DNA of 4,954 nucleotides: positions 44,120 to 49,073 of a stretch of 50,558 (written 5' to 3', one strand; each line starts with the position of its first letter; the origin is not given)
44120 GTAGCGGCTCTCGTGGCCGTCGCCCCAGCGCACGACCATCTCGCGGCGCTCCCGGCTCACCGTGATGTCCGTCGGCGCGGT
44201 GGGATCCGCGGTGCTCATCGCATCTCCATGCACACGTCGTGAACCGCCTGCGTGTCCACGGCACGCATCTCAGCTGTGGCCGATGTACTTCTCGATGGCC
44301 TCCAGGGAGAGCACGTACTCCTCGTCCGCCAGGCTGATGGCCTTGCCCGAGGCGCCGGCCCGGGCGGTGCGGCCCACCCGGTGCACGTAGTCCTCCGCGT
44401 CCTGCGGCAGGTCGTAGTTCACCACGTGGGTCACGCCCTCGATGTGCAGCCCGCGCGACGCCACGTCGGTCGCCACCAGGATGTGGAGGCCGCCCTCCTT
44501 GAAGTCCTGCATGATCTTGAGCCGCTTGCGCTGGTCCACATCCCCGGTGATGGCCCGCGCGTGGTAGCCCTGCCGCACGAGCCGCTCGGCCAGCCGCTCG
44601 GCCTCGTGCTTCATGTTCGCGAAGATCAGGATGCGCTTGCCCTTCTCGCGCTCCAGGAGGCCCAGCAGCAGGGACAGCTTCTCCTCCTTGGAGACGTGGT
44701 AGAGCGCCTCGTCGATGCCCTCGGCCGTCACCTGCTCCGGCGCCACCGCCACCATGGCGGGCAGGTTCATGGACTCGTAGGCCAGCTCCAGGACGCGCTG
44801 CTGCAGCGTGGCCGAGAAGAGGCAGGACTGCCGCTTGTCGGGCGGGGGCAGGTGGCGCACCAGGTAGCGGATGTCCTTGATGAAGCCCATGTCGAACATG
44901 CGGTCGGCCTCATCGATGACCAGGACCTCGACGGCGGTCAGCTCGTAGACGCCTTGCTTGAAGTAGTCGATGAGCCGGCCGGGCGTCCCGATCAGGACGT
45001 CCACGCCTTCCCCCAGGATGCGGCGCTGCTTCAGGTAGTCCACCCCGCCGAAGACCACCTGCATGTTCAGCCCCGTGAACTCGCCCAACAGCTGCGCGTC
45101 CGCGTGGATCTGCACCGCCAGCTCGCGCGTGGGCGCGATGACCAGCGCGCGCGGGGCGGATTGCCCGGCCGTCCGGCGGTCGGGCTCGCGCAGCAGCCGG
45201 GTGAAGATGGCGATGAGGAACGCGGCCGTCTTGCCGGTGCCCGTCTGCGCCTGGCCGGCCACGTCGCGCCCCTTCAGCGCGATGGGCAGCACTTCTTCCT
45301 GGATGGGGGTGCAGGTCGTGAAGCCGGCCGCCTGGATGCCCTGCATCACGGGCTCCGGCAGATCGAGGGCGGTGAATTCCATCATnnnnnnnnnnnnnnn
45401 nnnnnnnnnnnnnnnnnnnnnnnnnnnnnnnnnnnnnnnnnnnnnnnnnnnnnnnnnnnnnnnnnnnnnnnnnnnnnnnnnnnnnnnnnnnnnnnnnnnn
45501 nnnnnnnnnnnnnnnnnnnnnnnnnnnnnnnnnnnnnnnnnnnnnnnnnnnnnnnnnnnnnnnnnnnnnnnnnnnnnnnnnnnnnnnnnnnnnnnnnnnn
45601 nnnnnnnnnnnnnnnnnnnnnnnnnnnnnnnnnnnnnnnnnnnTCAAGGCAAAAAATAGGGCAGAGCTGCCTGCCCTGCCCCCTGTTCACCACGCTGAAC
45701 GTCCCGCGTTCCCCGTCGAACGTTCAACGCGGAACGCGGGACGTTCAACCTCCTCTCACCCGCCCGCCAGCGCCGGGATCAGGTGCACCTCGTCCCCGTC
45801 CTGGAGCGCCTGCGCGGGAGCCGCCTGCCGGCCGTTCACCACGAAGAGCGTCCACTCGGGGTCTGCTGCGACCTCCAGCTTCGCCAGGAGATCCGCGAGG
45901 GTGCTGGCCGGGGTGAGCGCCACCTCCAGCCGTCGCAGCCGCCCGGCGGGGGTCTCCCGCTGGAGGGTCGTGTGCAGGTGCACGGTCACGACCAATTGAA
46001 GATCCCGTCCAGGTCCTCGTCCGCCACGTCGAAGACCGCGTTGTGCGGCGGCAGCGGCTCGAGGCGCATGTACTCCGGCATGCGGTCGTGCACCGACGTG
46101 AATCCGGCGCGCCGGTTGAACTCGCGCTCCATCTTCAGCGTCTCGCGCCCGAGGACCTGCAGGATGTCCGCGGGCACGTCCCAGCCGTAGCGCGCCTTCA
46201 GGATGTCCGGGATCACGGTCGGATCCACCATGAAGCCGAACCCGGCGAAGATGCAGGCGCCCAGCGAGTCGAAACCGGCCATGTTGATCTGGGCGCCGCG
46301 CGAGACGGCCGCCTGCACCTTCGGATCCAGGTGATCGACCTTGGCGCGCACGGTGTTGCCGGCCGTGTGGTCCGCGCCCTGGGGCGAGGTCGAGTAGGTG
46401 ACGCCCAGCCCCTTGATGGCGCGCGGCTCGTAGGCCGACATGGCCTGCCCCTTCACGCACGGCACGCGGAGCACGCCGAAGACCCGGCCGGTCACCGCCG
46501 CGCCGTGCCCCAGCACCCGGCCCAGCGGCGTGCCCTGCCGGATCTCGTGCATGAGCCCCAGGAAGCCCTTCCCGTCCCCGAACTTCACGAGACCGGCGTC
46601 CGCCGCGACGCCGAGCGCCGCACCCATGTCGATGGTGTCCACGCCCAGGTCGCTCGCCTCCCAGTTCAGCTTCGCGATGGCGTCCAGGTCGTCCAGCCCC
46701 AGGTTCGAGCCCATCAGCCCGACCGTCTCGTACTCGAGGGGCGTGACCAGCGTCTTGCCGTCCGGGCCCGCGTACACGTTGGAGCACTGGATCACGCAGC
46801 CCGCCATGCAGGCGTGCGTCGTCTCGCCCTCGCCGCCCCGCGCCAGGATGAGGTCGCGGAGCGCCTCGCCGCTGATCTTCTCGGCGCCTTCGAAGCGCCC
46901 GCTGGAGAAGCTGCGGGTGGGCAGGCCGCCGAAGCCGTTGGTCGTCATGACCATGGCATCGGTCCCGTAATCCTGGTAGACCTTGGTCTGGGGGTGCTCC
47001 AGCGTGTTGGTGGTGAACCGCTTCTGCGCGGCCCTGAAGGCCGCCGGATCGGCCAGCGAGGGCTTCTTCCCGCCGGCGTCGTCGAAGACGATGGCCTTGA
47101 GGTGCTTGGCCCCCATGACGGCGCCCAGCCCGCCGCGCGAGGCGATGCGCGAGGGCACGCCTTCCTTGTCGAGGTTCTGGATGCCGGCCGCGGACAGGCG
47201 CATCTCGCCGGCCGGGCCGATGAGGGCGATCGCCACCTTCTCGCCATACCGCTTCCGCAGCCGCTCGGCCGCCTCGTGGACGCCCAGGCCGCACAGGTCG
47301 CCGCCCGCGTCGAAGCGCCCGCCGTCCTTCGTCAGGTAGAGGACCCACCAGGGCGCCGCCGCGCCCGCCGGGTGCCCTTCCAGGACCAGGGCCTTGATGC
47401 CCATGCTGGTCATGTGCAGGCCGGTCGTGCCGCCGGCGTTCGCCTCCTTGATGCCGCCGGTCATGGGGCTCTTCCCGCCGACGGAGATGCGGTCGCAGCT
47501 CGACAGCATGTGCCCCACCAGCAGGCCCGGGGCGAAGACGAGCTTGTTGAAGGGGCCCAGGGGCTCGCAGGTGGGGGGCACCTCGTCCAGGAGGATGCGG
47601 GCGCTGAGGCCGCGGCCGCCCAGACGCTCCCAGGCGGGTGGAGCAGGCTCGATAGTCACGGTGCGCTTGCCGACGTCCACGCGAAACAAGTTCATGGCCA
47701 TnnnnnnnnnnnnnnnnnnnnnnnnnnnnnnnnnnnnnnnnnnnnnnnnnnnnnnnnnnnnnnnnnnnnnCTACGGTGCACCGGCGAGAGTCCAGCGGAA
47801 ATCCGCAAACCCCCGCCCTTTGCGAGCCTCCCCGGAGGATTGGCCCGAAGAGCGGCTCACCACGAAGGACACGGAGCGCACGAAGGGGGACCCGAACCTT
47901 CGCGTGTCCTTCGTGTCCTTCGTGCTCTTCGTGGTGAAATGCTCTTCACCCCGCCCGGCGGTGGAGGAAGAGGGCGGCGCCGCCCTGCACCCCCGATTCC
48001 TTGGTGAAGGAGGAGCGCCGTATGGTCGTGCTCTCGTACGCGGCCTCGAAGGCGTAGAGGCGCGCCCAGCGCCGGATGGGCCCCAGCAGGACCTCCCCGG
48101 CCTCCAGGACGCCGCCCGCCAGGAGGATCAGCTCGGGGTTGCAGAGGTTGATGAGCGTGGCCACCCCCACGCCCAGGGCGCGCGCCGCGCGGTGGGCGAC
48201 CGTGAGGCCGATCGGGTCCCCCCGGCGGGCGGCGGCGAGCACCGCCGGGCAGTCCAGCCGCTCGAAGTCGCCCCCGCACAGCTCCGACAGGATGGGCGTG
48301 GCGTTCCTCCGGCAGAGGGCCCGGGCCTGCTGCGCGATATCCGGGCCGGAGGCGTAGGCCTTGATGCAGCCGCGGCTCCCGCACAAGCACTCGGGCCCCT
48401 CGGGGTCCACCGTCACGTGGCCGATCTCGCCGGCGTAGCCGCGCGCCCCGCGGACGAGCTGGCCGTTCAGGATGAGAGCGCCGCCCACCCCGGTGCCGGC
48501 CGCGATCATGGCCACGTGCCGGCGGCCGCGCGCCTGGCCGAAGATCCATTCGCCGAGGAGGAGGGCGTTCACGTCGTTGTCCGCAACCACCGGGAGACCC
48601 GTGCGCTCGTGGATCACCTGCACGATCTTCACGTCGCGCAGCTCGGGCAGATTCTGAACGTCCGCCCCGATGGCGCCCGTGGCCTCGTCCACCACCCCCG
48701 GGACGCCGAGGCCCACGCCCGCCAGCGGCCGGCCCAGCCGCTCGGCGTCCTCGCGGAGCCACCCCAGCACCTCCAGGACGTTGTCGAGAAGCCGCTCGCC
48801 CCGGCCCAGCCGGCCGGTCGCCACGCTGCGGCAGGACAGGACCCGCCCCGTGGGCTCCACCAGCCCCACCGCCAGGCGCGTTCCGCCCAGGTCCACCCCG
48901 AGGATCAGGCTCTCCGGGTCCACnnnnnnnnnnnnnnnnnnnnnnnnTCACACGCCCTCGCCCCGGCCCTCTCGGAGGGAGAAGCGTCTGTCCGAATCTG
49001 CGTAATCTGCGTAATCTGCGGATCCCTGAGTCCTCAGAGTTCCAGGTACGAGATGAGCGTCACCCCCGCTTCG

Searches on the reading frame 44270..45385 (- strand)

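Call 21: search_protein_families(library=pfam, proteins=[window:44270-45385:-], max_evalue=0.01)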
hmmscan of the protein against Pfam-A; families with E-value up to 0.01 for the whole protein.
window:44270-45385:- (371 aa): 4 families
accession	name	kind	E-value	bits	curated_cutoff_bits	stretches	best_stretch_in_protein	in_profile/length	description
PF00270.35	DEAD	-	8.5e-50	169.2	26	1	26-198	1-164/167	DEAD/DEAH box helicase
PF00271.37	Helicase_C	-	5.7e-32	110.7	23.5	1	235-344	1-110/110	Helicase conserved C-terminal domain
PF04851.21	ResIII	-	0.00036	20.9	22.5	1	45-166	29-140/164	Type III restriction enzyme, res subunit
PF13401.12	AAA_22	-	0.005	17.6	27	0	132-178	65-110/130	AAA domain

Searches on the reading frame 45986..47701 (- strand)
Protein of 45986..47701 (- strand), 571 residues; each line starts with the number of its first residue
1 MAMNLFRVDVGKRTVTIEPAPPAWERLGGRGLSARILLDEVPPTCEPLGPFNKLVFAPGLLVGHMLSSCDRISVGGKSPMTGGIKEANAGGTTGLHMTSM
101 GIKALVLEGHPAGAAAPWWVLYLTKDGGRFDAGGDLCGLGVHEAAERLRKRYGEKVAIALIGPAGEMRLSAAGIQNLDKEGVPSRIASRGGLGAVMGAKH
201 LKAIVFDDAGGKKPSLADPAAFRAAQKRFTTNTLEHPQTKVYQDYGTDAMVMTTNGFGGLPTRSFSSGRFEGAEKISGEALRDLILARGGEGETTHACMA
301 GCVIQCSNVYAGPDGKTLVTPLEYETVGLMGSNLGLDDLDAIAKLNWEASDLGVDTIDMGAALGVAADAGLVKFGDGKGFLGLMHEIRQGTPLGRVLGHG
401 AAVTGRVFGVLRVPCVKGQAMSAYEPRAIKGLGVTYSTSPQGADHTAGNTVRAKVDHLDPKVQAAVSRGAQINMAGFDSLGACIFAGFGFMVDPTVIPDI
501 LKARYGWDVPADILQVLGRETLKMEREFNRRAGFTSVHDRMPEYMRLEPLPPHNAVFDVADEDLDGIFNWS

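Call 21: search_protein_families(library=pfam, proteins=[window:45986-47701:-], max_evalue=0.01)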
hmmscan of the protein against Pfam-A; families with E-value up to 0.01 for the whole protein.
window:45986-47701:- (571 aa): 2 families
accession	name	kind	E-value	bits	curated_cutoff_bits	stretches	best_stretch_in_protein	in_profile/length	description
PF01314.23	AFOR_C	-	3.6e-65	221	27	1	227-552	4-346/385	Aldehyde ferredoxin oxidoreductase, domains 2 & 3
PF02730.20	AFOR_N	-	2e-54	184.8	29.8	1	5-208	3-198/199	Aldehyde ferredoxin oxidoreductase, N-terminal domain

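Call 49: search_protein_families(library=ncbifam, proteins=[window:45986-47701:-], max_evalue=1e-10)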
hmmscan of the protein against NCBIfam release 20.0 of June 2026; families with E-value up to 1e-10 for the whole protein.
window:45986-47701:- (571 aa): 1 family
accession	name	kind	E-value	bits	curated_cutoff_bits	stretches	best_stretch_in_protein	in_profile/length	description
NF007354.0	PRK09849.1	equivalog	7.4e-27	94.2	868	1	4-226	11-223/703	aldehyde ferredoxin oxidoreductase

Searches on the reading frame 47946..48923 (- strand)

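Call 21: search_protein_families(library=pfam, proteins=[window:47946-48923:-], max_evalue=0.01)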
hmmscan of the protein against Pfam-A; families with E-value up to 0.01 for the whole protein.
window:47946-48923:- (325 aa): 1 family
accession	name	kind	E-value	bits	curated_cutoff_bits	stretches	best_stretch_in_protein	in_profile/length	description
PF00480.26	ROK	-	1e-58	199.6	22.9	1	8-320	2-292/294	ROK family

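Call 49: search_protein_families(library=ncbifam, proteins=[window:47946-48923:-], max_evalue=1e-10)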
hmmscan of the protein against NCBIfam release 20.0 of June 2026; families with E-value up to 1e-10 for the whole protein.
window:47946-48923:- (325 aa): 11 families
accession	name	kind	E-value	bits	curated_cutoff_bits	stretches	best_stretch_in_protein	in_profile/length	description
TIGR00744.1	ROK_glcA_fam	subfamily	1.8e-59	201.6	260.35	1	8-319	1-308/318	ROK family glucokinase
NF047937.1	TransRegNagC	equivalog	8.7e-39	133.8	650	1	8-313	82-378/399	DNA-binding transcriptional regulator NagC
NF049930.1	TransRegMlc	equivalog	6.4e-38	131.1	530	1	52-318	132-388/405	sugar metabolism global transcriptional regulator Mlc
NF007251.0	PRK09698.1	equivalog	2e-37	129.1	253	1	5-199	6-196/304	allose kinase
NF047821.1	NactlManKinNanK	equivalog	4.8e-34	118.2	450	1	7-317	3-284/288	N-acetylmannosamine kinase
NF003461.0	PRK05082.1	subfamily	3.9e-33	115.1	283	1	7-316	3-283/291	N-acetylmannosamine kinase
NF007108.0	PRK09557.1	equivalog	5.9e-27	94.8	443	1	8-319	4-300/303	fructokinase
NF042998.1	bglucokin_BglK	equivalog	8.5e-25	87.6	550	1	9-277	5-249/291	beta-glucoside kinase BglK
NF009835.0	PRK13310.1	equivalog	5.7e-24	85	380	1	8-321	3-302/303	N-acetylglucosamine kinase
NF045551.1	GK_Pyrobac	equivalog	1.2e-19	70.7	500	1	7-319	2-280/294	ATP-dependent glucokinase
NF009836.0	PRK13311.1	equivalog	7.4e-14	51.6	551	1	8-194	3-192/256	N-acetyl-D-glucosamine kinase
